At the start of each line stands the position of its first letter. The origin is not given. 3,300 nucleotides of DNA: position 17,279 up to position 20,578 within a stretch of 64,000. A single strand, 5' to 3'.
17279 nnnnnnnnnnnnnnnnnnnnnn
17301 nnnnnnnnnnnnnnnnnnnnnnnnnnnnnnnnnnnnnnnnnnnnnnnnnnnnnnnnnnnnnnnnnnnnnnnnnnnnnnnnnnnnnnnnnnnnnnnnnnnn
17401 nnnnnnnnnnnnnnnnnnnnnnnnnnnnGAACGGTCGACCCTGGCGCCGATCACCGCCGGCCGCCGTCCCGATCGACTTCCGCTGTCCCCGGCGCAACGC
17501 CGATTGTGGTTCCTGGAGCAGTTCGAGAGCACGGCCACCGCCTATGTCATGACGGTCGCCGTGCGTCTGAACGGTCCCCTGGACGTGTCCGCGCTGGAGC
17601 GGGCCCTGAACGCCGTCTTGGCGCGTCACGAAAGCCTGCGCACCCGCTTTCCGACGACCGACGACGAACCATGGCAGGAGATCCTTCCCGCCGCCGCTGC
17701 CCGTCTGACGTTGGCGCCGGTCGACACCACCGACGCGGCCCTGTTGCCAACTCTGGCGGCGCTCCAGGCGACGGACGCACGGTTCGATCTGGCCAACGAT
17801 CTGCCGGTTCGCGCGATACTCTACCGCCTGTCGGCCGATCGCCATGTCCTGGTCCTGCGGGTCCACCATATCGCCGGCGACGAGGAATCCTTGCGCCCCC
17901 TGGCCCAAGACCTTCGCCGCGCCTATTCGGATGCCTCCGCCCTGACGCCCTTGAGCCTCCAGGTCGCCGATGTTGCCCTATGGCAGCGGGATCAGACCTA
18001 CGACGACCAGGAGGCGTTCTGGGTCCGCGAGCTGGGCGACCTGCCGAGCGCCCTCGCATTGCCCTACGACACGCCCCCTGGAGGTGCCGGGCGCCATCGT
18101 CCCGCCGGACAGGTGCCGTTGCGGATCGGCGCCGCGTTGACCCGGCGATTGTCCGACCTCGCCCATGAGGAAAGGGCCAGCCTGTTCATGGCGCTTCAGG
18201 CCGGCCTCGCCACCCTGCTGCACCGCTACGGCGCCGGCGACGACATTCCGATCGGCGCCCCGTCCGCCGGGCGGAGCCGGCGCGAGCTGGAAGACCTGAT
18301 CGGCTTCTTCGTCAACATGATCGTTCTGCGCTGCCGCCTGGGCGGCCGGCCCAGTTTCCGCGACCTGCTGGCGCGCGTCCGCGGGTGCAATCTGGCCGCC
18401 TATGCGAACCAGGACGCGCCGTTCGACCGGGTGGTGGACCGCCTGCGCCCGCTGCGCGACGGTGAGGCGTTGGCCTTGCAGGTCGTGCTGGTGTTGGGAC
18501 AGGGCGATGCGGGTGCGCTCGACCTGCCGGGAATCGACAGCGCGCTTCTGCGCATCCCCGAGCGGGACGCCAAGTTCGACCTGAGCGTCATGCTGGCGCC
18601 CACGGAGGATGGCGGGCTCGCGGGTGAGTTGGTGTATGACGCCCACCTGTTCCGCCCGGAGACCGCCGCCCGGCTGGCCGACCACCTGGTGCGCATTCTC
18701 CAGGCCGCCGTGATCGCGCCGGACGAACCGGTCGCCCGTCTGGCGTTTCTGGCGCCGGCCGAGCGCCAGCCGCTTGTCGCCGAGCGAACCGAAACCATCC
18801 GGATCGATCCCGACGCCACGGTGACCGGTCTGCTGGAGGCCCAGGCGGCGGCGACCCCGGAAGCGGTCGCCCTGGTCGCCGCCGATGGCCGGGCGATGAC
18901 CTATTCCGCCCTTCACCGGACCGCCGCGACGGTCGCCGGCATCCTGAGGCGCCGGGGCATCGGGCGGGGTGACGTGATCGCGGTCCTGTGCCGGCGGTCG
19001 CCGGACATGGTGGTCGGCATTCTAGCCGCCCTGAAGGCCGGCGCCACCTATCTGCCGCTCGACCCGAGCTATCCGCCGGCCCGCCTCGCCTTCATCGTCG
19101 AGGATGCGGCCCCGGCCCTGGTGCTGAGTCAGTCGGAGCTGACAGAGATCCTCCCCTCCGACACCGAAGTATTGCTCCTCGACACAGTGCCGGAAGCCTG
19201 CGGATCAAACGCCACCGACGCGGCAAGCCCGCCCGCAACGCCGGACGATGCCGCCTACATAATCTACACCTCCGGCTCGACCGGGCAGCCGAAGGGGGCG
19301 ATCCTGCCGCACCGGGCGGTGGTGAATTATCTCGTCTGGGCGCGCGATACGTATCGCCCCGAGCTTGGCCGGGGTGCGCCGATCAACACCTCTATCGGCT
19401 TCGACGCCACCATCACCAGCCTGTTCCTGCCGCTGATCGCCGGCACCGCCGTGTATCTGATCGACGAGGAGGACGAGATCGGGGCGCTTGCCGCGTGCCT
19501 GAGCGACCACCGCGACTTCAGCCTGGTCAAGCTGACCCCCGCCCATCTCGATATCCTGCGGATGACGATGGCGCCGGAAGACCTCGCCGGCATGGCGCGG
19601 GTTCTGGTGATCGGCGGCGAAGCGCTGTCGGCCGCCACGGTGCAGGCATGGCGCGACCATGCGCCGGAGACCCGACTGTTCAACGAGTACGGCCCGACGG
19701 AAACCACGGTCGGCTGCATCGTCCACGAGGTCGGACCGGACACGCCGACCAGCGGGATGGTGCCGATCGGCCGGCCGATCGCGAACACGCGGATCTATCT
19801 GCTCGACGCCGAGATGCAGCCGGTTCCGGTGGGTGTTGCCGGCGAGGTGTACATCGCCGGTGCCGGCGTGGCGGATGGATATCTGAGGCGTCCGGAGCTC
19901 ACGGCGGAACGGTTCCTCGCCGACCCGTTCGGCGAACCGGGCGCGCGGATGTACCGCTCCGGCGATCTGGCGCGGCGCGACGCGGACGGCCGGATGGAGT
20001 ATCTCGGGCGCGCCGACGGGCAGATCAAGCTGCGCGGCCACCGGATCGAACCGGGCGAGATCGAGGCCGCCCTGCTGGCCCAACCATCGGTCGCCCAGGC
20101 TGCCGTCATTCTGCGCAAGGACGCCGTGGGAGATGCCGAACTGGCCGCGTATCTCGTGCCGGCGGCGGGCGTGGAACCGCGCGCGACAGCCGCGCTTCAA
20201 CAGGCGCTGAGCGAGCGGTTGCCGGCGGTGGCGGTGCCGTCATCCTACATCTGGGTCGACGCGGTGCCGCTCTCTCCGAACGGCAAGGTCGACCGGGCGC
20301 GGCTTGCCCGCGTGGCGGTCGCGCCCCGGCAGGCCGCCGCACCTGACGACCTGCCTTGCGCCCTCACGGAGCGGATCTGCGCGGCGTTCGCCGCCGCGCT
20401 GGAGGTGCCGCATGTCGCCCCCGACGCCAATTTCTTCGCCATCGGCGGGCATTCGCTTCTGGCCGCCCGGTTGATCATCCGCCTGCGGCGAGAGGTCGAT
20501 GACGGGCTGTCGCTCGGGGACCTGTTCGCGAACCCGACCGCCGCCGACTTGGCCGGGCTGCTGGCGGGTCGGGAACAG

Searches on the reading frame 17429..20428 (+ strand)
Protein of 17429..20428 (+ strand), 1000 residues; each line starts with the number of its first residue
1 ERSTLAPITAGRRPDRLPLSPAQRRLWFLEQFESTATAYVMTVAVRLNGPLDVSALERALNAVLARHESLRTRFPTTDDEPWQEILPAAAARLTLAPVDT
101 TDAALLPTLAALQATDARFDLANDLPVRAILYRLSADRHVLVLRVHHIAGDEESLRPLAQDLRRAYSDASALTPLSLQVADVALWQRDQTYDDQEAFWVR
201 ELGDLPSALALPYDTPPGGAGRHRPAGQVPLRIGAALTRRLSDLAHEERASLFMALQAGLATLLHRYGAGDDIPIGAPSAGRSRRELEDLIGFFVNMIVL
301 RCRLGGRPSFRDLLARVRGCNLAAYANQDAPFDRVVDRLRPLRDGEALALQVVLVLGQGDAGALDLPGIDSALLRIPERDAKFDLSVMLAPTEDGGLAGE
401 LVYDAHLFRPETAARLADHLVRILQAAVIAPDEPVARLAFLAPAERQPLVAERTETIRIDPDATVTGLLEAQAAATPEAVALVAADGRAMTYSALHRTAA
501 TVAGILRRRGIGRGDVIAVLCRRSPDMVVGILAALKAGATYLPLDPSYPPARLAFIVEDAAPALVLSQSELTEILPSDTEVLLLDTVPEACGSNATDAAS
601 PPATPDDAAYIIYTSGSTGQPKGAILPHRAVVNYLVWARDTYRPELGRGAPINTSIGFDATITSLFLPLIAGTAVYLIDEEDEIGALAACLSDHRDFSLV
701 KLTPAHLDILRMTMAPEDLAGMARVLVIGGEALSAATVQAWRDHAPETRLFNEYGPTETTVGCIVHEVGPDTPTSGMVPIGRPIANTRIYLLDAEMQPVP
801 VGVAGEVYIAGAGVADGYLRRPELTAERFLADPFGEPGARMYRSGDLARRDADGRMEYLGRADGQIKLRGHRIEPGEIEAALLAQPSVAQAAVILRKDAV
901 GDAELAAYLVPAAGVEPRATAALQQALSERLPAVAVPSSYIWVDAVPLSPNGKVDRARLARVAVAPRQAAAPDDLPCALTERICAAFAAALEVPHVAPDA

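Call 7: search_protein_families(library=pfam, proteins=[window:17429-20428:+], max_evalue=0.001)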
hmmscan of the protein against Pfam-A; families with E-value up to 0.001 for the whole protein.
window:17429-20428:+ (1000 aa): 3 families
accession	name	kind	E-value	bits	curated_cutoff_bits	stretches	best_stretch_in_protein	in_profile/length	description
PF00501.34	AMP-binding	-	3.7e-80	270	29.9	1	469-819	1-384/384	AMP-binding enzyme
PF00668.25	Condensation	-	1.8e-76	258.1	30.6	1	16-449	4-455/456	Condensation domain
PF13193.12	AMP-binding_C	-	4.1e-12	47.3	24.5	1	877-953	1-76/76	AMP-binding enzyme C-terminal domain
